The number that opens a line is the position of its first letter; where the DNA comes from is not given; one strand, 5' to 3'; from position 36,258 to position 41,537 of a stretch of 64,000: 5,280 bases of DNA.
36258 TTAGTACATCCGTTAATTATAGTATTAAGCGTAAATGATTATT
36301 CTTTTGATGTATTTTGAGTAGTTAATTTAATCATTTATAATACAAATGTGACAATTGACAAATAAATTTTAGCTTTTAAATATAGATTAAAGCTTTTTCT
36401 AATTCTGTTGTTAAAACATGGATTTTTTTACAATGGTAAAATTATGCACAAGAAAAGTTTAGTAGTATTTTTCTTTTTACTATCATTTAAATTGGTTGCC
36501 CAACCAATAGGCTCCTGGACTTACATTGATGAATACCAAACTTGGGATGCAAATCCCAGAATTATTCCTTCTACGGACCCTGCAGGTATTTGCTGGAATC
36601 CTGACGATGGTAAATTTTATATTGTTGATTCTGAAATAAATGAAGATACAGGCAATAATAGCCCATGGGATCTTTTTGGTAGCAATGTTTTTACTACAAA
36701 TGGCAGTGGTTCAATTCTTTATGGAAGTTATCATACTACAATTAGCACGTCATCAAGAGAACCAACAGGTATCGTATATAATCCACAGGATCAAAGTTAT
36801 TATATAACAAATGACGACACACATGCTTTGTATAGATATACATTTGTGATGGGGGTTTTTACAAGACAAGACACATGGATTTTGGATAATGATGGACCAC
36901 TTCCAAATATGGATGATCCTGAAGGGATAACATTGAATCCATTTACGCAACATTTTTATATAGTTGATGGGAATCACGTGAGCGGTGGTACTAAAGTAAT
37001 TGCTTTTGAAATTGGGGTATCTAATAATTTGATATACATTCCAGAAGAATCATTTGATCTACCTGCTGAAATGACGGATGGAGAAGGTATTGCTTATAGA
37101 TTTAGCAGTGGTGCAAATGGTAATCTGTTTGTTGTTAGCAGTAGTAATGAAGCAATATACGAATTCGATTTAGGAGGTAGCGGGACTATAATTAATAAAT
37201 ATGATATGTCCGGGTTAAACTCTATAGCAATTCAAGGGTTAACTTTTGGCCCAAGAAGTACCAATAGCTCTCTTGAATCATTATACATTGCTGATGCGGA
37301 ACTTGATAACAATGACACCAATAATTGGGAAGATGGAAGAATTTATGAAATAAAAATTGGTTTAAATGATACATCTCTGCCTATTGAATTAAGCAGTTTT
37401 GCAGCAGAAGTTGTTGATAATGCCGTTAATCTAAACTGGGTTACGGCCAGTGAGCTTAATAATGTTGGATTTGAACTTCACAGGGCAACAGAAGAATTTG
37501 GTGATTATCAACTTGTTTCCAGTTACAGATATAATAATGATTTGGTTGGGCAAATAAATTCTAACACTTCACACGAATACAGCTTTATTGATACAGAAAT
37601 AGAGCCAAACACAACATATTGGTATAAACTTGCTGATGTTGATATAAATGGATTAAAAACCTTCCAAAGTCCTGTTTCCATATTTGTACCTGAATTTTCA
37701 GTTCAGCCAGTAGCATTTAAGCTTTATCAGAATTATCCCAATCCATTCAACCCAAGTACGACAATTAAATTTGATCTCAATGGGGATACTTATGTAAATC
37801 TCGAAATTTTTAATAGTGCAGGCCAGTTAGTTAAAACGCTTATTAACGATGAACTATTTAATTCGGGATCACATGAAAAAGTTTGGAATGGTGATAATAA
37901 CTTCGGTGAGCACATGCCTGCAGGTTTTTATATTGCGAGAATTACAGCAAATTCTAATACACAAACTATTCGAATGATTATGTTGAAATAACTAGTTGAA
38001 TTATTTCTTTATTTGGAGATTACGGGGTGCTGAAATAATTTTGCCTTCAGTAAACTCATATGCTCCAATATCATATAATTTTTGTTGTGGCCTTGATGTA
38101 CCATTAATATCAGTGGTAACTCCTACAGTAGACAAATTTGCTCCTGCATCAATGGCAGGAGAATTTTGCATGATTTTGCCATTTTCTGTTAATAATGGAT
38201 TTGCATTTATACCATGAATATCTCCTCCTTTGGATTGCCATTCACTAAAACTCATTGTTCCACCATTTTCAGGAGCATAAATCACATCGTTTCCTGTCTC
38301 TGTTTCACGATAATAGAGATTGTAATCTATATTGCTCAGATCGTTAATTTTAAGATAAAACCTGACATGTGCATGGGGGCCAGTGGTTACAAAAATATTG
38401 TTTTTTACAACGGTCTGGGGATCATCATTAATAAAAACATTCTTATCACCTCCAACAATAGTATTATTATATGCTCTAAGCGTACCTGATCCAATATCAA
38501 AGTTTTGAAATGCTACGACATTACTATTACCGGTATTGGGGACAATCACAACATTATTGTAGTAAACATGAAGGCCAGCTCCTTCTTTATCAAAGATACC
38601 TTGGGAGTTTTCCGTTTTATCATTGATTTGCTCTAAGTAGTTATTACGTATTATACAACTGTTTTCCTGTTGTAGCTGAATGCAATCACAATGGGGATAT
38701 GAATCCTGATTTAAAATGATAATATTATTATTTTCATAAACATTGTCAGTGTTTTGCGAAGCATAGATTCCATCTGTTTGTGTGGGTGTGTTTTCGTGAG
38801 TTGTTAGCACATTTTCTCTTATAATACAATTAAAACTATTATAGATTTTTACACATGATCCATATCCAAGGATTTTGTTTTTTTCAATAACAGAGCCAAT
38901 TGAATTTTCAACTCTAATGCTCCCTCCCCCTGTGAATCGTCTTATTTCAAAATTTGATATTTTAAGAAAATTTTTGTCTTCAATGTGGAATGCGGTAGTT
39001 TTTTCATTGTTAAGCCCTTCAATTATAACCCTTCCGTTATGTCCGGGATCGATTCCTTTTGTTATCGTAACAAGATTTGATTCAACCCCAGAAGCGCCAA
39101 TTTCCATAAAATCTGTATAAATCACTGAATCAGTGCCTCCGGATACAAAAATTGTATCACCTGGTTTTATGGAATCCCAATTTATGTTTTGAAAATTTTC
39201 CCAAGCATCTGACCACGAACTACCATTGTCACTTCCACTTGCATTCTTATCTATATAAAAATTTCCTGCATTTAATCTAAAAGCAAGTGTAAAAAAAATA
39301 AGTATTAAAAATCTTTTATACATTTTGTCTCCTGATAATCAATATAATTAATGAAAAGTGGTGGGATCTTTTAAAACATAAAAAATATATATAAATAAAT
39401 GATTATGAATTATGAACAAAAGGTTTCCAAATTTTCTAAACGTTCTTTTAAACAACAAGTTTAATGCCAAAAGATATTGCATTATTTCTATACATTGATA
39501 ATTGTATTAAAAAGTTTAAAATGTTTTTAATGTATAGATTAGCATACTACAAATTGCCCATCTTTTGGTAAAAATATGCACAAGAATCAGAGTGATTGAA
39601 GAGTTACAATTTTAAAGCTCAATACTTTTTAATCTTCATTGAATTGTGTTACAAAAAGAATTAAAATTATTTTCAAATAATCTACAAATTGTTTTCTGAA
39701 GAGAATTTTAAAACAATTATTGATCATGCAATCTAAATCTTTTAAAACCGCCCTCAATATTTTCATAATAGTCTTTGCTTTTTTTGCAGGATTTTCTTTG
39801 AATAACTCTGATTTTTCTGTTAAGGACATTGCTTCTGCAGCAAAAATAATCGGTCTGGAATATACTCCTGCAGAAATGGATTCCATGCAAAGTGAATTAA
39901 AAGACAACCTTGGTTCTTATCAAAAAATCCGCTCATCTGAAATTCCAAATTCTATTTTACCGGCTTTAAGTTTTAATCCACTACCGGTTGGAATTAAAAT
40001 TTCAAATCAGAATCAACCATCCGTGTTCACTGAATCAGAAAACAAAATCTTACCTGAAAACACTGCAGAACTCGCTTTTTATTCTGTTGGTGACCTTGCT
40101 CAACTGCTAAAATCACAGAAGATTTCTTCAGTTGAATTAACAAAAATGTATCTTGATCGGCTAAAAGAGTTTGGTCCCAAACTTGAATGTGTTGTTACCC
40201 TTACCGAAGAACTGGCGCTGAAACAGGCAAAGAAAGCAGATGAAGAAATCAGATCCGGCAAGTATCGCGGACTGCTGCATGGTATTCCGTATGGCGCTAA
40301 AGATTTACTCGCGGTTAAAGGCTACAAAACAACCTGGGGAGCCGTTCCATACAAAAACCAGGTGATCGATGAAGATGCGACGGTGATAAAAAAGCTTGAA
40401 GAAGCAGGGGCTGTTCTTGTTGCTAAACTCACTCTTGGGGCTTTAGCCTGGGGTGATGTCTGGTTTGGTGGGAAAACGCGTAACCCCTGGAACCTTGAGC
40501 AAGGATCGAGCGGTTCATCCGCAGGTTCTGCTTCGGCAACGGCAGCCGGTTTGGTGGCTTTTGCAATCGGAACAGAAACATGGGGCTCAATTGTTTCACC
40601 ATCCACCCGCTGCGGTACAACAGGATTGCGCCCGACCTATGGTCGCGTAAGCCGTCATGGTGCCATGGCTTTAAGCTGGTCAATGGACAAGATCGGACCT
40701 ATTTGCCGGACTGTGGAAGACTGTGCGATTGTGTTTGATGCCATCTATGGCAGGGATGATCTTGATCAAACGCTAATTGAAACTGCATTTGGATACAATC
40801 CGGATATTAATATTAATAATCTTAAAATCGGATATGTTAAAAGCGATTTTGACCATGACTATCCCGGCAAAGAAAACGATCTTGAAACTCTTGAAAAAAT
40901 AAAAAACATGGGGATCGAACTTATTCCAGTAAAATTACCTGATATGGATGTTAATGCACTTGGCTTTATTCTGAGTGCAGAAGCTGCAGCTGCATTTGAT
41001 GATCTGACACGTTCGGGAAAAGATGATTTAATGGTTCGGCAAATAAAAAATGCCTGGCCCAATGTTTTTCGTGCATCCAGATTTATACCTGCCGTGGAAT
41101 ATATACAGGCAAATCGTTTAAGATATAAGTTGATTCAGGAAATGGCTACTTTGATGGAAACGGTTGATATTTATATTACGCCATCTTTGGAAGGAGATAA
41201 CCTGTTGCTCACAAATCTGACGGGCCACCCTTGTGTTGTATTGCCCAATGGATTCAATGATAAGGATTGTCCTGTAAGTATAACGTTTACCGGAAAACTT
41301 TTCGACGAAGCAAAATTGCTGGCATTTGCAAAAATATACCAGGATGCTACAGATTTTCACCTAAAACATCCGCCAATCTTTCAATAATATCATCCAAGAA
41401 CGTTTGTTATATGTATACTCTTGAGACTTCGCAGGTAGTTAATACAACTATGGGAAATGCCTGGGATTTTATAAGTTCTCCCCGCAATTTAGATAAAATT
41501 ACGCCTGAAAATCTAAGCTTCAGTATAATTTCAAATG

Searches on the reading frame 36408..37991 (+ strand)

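Call 63: search_protein_families(library=pfam, proteins=[window:36408-37991:+], max_evalue=0.001)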
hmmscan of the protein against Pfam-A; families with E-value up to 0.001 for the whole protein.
window:36408-37991:+ (527 aa): 5 families
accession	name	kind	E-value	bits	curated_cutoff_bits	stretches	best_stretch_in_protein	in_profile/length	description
PF13860.13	FlgD_ig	-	1.5e-07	31.8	27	1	452-516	13-77/79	FlgD Ig-like domain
PF18962.6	Por_Secre_tail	-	4.9e-06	27.2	27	1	443-523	2-73/75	Secretion system C-terminal sorting domain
PF13449.12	Phytase-like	-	2.7e-05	24.7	27.6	0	121-295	8-132/284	Esterase-like activity of phytase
PF01436.27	NHL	-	4e-05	23.9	20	0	57-76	3-21/28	NHL repeat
PF13585.12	CHU_C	-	0.00058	20.4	27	0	463-519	29-78/86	CHU_C Type IX secretion signal domain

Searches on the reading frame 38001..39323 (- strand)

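Call 63: search_protein_families(library=pfam, proteins=[window:38001-39323:-], max_evalue=0.001)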
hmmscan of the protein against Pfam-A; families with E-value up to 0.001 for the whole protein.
window:38001-39323:- (440 aa): 0 families

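Call 74: search_protein_families(library=ncbifam, proteins=[window:38001-39323:-], max_evalue=0.01)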
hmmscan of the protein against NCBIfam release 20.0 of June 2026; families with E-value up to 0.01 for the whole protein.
window:38001-39323:- (440 aa): 1 family
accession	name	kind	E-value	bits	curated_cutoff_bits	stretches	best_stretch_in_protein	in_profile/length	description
NF041518.1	choice_anch_Q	domain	1.3e-12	47.8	25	1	379-424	14-57/58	choice-of-anchor Q domain-containing protein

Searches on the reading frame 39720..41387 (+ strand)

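Call 63: search_protein_families(library=pfam, proteins=[window:39720-41387:+], max_evalue=0.001)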
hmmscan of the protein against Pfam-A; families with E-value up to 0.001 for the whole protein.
window:39720-41387:+ (555 aa): 1 family
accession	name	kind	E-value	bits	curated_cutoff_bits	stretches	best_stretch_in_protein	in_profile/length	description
PF01425.27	Amidase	-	9.6e-79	265.9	27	1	139-489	1-376/445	Amidase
